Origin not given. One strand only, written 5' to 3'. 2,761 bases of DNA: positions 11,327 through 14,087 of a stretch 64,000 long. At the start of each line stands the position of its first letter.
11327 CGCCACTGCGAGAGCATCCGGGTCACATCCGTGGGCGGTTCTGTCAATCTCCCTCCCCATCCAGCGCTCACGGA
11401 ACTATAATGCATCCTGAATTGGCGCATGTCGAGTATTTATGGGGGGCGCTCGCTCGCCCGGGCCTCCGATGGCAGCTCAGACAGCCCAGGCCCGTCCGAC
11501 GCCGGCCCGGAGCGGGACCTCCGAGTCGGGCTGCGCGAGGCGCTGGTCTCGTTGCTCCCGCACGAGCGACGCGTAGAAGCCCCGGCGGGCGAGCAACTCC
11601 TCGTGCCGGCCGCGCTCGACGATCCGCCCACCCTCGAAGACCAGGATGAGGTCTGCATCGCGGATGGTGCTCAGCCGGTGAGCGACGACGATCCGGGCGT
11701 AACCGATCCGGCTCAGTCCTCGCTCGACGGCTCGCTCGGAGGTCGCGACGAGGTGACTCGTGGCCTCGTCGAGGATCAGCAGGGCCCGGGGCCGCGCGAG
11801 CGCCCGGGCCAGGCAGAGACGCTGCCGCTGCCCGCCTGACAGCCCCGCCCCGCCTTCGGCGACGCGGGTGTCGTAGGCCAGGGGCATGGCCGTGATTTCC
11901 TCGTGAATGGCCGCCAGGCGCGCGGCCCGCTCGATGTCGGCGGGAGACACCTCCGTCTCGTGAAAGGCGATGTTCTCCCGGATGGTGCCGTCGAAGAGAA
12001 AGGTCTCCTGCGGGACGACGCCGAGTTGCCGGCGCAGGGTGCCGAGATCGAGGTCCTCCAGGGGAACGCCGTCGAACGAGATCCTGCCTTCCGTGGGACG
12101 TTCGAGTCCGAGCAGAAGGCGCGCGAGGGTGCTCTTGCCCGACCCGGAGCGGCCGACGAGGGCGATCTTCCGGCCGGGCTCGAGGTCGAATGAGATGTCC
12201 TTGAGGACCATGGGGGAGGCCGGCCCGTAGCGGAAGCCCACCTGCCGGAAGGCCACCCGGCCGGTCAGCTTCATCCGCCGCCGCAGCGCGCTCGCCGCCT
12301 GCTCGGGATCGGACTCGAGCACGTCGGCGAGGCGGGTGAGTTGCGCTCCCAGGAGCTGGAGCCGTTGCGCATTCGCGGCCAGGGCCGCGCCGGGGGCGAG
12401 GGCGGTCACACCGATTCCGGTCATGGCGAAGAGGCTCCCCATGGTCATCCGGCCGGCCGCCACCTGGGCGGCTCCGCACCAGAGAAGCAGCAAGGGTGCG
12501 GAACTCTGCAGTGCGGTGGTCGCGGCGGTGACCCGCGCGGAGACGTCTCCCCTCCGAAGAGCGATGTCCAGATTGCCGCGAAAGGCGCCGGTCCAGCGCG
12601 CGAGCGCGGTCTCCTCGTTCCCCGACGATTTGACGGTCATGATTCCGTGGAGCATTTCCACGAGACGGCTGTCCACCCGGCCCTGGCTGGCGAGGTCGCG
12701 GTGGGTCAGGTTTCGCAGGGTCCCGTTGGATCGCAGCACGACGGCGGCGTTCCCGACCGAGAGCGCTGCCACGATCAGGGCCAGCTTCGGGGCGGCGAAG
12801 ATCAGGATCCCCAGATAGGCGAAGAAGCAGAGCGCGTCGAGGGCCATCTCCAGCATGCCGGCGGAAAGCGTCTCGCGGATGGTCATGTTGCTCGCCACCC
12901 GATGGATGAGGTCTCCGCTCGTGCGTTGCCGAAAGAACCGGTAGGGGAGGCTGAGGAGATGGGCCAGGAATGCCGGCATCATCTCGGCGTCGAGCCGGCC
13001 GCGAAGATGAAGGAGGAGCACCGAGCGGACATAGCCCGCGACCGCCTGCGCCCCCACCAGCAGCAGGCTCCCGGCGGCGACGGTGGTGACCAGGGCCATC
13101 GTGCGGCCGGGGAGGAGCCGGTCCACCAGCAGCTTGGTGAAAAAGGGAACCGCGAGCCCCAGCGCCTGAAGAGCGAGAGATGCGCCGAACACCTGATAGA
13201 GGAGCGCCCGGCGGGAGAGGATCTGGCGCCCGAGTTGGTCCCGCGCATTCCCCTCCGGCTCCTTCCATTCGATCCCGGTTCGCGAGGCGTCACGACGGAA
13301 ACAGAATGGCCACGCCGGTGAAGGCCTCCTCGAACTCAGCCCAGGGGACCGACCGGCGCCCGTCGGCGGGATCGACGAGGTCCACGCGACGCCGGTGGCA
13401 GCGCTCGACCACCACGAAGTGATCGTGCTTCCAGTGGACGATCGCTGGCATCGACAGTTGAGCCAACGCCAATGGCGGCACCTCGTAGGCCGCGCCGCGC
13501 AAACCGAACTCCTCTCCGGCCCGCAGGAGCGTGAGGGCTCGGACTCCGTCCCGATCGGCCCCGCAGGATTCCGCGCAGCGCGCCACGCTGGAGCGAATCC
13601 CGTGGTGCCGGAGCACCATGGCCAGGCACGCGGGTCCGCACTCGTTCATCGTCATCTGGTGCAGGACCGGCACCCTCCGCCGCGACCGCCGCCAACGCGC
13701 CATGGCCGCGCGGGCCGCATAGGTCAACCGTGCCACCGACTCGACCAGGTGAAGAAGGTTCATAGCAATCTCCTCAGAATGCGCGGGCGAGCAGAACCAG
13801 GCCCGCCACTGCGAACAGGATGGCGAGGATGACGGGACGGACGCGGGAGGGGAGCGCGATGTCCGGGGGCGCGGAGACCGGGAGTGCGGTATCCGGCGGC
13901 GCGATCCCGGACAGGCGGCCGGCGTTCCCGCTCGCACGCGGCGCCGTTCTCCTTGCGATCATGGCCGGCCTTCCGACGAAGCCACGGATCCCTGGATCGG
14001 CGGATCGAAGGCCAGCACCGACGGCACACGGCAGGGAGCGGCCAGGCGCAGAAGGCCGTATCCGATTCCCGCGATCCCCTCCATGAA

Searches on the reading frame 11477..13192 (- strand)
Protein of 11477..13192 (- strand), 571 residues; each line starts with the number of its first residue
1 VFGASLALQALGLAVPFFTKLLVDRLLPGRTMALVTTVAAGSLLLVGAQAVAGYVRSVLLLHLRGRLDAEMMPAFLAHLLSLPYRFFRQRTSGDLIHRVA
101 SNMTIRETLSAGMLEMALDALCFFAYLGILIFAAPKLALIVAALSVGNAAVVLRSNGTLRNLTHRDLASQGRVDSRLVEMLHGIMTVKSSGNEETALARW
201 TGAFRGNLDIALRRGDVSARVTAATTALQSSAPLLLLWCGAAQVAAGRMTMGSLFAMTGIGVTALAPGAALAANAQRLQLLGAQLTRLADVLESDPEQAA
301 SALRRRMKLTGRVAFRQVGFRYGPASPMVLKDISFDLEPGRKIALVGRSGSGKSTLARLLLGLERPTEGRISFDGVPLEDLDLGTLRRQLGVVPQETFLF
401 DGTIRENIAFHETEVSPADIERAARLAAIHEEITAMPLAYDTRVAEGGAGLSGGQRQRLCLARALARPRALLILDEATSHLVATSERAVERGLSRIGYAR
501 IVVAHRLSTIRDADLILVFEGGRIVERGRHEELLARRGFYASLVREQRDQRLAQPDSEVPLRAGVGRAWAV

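Call 4: search_protein_families(library=pfam, proteins=[window:11477-13192:-], max_evalue=0.01)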
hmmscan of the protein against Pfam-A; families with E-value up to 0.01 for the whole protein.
window:11477-13192:- (571 aa): 5 families
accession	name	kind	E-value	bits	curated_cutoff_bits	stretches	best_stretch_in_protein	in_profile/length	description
PF00005.33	ABC_tran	-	3.8e-36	125.1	25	1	330-479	1-137/137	ABC transporter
PF00664.28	ABC_membrane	-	4.3e-34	118.9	28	1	4-258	7-264/274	ABC transporter transmembrane region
PF13401.12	AAA_22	-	0.0018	19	27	0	343-477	8-93/130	AAA domain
PF02463.25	SMC_N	-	0.0022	17.9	40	0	413-515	116-207/220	RecF/RecN/SMC N terminal domain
PF13555.12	AAA_29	-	0.0063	16.7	27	0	335-356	17-38/61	P-loop containing region of AAA domain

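Call 5: search_protein_families(library=ncbifam, proteins=[window:11477-13192:-], max_evalue=0.01)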
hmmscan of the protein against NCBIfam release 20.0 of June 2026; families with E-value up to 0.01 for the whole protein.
window:11477-13192:- (571 aa): 188 families (the best 25 are shown)
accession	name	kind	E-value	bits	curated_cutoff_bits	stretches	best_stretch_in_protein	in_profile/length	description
TIGR03796.1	NHLM_micro_ABC1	equivalog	6e-137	457.8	853.3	1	4-545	162-710/710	NHLP family bacteriocin export ABC transporter peptidase/permease/ATPase subunit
TIGR03797.1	NHLM_micro_ABC2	equivalog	1.4e-129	433.6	709.4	1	5-547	145-685/686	NHLP bacteriocin export ABC transporter permease/ATPase subunit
TIGR01846.1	type_I_sec_HlyB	subfamily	1.1e-123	414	725.55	1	2-548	145-693/694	type I secretion system permease/ATPase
TIGR02203.1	MsbA_lipidA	equivalog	2.2e-105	353.3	602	1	17-547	35-569/572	lipid A export permease/ATP-binding protein MsbA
TIGR03375.1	type_I_sec_LssB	subfamily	1.4e-97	327.6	693.1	1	4-535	157-690/696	type I secretion system permease/ATPase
TIGR02204.1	MsbA_rel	hypoth_equivalog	3.8e-97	326.3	780.4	1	10-547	32-575/576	ABC transporter, permease/ATP-binding protein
TIGR01193.1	bacteriocin_ABC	subfamily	8.5e-94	315.4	523.85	1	4-545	164-707/708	peptide cleavage/export ABC transporter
TIGR00958.1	3a01208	subfamily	4.6e-89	299.6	874.6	1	12-544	177-711/711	antigen peptide transporter 2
NF045513.1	HepA_fam_ABC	equivalog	1.2e-85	288.2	725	1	43-538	102-600/610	heterocyst formation ABC transporter subunit HepA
NF052233.1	CphA_assoc_ABC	equivalog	6.3e-84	282.7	880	1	6-551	194-747/766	cyanophycin metabolism-associated ABC transporter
NF008381.0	PRK11176.1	equivalog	3.1e-81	273.5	867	1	37-548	66-580/582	lipid A ABC transporter ATP-binding protein/permease MsbA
NF010178.0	PRK13657.1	equivalog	1.1e-71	242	733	1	4-547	27-570/588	glucan ABC transporter ATP-binding protein/ permease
TIGR01842.1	type_I_sec_PrtD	subfamily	1.3e-71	241.7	510.15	1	5-535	15-542/544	type I secretion system permease/ATPase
NF008055.0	PRK10789.1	equivalog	1.4e-63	215.3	845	1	50-548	71-572/590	SmdA family multidrug ABC transporter permease/ATP-binding protein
TIGR02868.1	CydC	equivalog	2.9e-61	207.7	329.05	1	86-506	103-529/530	thiol reductant ABC exporter subunit CydC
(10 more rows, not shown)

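Call 27: list_cluster_members(proteins=[window:11477-13192:-, window:13290-13763:-, window:13959-17147:-, window:8621-9073:-, window:7848-8624:+, window:17977-19857:+])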
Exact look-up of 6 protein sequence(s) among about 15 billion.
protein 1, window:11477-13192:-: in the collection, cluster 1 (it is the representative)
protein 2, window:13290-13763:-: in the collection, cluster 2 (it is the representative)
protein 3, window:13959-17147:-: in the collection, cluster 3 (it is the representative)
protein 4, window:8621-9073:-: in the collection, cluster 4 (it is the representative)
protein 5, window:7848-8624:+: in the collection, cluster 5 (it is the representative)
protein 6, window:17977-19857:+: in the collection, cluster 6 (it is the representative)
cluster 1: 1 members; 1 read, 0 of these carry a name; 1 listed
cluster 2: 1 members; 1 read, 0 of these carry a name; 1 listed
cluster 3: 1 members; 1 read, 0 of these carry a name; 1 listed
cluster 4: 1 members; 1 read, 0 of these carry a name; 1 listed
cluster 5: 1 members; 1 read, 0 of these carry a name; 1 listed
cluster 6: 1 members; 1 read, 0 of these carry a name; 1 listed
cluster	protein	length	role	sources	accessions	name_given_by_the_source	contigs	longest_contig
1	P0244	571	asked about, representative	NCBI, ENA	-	-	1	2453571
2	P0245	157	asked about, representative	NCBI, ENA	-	-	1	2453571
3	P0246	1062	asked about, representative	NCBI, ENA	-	-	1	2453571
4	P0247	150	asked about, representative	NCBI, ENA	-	-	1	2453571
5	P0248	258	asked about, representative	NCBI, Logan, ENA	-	-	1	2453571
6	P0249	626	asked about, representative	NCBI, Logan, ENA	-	-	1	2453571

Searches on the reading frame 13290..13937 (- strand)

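Call 4: search_protein_families(library=pfam, proteins=[window:13290-13937:-], max_evalue=0.01)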
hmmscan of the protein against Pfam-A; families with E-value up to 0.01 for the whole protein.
window:13290-13937:- (215 aa): 2 families
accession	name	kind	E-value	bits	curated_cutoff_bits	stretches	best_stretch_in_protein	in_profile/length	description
PF03412.21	Peptidase_C39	-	3.8e-33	114.6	22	1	89-213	2-128/133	Peptidase C39 family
PF13529.12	Peptidase_C39_2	-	0.00061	20.8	24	1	89-129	3-45/143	Peptidase_C39 like family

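Call 5: search_protein_families(library=ncbifam, proteins=[window:13290-13937:-], max_evalue=0.01)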
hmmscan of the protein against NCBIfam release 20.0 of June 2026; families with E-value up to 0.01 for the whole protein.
window:13290-13937:- (215 aa): 7 families
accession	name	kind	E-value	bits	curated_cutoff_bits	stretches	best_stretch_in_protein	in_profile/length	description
TIGR03796.1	NHLM_micro_ABC1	equivalog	7.2e-36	123.6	853.3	1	88-212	1-125/710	NHLP family bacteriocin export ABC transporter peptidase/permease/ATPase subunit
NF058616.2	C39_FapD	equivalog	9.8e-09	34.8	330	1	84-210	38-175/224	fibril amyloid maturation endopeptidase FapD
TIGR01193.1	bacteriocin_ABC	subfamily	3e-07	29.3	523.85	1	95-213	2-128/708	peptide cleavage/export ABC transporter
NF045998.1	cleave_ABC_plasm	equivalog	3.4e-06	25.6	500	1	129-213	38-128/673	Mbov_0121 family peptidase domain-containing ABC transporter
TIGR01846.1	type_I_sec_HlyB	subfamily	5.6e-06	24.9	725.55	1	103-212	3-112/694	type I secretion system permease/ATPase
TIGR03375.1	type_I_sec_LssB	subfamily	0.00021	19.7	693.1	1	103-212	5-117/696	type I secretion system permease/ATPase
NF033920.0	C39_PA2778_fam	equivalog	0.0064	15.9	150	0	89-120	5-35/255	PA2778 family cysteine peptidase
